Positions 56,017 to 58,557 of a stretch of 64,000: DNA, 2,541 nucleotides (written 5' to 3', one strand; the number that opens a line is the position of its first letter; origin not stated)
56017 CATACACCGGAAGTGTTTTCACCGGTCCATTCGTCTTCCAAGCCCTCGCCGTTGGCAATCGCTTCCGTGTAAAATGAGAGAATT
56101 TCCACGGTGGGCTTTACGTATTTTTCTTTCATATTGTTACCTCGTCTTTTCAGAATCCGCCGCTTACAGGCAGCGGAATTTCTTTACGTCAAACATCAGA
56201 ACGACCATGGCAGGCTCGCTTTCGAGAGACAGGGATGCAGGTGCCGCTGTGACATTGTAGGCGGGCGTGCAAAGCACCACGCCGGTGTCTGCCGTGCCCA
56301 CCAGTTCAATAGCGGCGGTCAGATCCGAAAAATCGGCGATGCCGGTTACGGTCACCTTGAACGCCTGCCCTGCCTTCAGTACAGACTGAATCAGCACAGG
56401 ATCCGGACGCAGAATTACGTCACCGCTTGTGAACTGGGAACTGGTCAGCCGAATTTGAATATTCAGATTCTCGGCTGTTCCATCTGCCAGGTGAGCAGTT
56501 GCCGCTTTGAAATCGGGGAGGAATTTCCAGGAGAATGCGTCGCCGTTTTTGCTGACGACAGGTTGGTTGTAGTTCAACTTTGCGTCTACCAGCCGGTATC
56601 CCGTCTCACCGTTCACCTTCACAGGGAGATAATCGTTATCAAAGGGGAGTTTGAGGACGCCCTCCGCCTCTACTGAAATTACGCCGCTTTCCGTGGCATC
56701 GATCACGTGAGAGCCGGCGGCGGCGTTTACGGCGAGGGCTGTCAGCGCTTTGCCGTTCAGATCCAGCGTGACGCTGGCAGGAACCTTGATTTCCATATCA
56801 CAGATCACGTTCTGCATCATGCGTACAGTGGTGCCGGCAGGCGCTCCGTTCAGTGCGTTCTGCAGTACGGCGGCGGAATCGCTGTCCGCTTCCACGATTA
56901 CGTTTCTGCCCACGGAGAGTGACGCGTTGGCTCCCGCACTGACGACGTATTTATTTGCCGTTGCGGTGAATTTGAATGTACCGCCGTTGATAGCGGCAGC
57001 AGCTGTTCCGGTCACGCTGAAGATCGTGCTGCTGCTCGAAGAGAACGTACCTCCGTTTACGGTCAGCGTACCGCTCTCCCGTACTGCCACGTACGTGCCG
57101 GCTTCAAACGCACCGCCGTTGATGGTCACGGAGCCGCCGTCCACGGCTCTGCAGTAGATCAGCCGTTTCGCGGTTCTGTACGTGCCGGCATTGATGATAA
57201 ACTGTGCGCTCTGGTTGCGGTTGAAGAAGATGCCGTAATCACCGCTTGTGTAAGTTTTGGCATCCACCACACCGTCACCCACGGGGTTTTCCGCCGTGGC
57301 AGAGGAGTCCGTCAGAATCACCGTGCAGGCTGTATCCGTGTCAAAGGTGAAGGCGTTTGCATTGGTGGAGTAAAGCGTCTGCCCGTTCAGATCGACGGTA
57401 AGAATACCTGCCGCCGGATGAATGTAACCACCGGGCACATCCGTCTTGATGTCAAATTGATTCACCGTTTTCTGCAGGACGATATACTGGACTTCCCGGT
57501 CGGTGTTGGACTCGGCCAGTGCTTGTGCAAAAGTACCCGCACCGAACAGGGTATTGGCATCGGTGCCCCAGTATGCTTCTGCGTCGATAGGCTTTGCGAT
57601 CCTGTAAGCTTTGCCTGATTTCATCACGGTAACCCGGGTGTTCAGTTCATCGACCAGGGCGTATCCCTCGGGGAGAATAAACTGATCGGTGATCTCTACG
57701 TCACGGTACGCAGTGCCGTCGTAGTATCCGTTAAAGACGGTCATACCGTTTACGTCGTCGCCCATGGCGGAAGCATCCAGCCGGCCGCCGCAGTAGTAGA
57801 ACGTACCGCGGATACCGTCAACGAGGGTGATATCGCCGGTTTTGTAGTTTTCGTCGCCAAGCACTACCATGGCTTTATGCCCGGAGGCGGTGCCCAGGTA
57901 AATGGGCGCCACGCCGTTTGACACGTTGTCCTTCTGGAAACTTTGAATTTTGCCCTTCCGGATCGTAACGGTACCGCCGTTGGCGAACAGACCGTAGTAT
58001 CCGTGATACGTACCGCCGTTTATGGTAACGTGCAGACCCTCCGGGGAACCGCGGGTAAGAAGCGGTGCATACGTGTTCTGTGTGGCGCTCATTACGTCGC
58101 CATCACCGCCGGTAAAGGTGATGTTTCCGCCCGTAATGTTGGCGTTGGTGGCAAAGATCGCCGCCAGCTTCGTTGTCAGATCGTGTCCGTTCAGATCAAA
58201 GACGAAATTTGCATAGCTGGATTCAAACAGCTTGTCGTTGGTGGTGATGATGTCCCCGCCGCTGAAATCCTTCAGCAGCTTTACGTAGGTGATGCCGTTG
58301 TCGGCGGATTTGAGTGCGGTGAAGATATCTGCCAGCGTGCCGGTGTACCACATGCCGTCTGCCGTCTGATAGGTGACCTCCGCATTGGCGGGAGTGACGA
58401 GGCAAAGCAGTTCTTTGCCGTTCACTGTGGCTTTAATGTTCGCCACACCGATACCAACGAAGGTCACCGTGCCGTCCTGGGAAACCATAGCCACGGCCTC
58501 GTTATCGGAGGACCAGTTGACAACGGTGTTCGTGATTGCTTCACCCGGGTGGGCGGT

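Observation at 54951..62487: A 2107-aa GH127-like multidomain exoenzyme without its own anchor, followed by a separate SLH-domain protein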

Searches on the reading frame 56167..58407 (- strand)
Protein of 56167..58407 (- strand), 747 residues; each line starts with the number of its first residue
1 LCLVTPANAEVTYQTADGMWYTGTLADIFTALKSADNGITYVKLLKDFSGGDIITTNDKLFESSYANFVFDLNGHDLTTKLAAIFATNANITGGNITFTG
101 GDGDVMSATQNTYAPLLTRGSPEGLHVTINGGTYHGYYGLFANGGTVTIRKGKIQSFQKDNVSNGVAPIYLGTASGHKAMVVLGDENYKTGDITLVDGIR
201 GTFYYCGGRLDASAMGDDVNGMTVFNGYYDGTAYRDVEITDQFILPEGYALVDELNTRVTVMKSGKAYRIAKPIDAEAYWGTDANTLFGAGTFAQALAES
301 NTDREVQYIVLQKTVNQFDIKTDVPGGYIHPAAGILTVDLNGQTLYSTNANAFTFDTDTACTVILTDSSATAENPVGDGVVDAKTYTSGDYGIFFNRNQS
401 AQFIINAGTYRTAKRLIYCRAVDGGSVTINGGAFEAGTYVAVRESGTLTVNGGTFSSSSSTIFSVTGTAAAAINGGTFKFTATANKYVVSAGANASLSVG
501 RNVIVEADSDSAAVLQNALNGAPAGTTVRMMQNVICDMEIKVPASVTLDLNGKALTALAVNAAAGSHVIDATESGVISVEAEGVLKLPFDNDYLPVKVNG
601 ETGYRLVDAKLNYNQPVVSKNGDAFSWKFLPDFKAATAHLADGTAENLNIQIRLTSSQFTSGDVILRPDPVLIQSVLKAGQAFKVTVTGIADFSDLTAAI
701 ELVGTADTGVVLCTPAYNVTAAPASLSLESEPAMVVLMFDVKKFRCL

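Call 30: find_homologous_proteins(query=window:56167-58407:-, max_evalue=0.001)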
Query window:56167-58407:- (747 aa): 7 proteins with E <= 0.001 among 8000 candidates.
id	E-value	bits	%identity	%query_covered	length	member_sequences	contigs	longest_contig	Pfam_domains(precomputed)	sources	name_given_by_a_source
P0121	2.0e-97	345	66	35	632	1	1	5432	-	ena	-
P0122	5.8e-6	43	32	11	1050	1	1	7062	PF18998.7,PF00395.26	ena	-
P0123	1.9e-4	38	29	15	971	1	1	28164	PF18998.7,PF00395.26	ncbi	-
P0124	2.7e-4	37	27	22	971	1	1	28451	PF18998.7,PF00395.26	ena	-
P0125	4.5e-4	37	35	11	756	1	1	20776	-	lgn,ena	-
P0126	7.4e-4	36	30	20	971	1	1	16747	PF18998.7,PF00395.26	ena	-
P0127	7.7e-4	36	25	30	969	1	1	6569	PF18998.7,PF00395.26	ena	-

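Call 63: predict_structure(alignment_id=A4)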
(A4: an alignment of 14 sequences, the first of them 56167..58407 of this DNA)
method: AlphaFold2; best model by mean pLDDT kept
length: 747 residues; sequences in the alignment: 14
mean_pLDDT: 50.5   pTM: 0.43
mean pLDDT of the five models: 50.5, 48.9, 41.8, 41.1, 40.7
residues with pLDDT >= 90: 0; 70-90: 102; 50-70: 249; < 50: 396
segments of 3 or more residues with pLDDT < 50: 1-6, 49-64, 78-92, 107-122, 135-139, 141-145, 151-296, 298-304, 314-316, 321-324, 385-388, 562-566, 570-573, 580-592, 608-621, 623-747
pLDDT, mean of each block of 10 residues (from residue 1): 41 72 70 56 55 41 52 52 41 57 48 39 56 50 51 40 32 33 36 39 36 36 33 34 34 35 30 32 36 46 55 52 55 76 68 67 81 67 55 64 81 63 74 68 75 75 74 73 58 67 55 63 65 57 69 61 48 51 44 50 51 41 44 37 38 40 34 38 43 44 39 26 31 27 29
secondary structure, 60 per line:
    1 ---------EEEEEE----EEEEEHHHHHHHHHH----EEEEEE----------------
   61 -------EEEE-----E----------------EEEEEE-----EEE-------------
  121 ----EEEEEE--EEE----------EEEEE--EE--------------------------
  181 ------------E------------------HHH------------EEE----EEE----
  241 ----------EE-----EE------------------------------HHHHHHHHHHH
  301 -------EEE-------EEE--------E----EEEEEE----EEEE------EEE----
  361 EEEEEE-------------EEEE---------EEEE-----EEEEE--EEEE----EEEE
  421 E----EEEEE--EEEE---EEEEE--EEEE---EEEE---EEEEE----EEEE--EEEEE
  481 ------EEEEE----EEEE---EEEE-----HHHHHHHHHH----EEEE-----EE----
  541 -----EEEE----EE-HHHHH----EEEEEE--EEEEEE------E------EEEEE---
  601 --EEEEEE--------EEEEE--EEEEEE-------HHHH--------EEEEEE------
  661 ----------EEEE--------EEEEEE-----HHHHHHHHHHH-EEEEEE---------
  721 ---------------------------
elements in order (helices of 4 or more, strands of 3 or more residues): E10-15 E20-24 H25-34 E39-44 E68-71 E94-99 E105-107 E125-130 E133-135 E146-150 E227-229 E234-236 H290-300 E308-310 E318-320 E334-339 E344-347 E354-356 E361-366 E380-383 E393-396 E402-406 E409-412 E417-421 E426-430 E433-436 E440-444 E447-450 E454-457 E461-465 E470-473 E476-480 E487-491 E496-499 E503-506 H512-521 E526-529 E546-549 H557-561 E566-571 E574-579 E593-597 E603-608 E617-621 E624-629 H637-640 E649-654 E671-674 E683-688 H694-704 E706-711
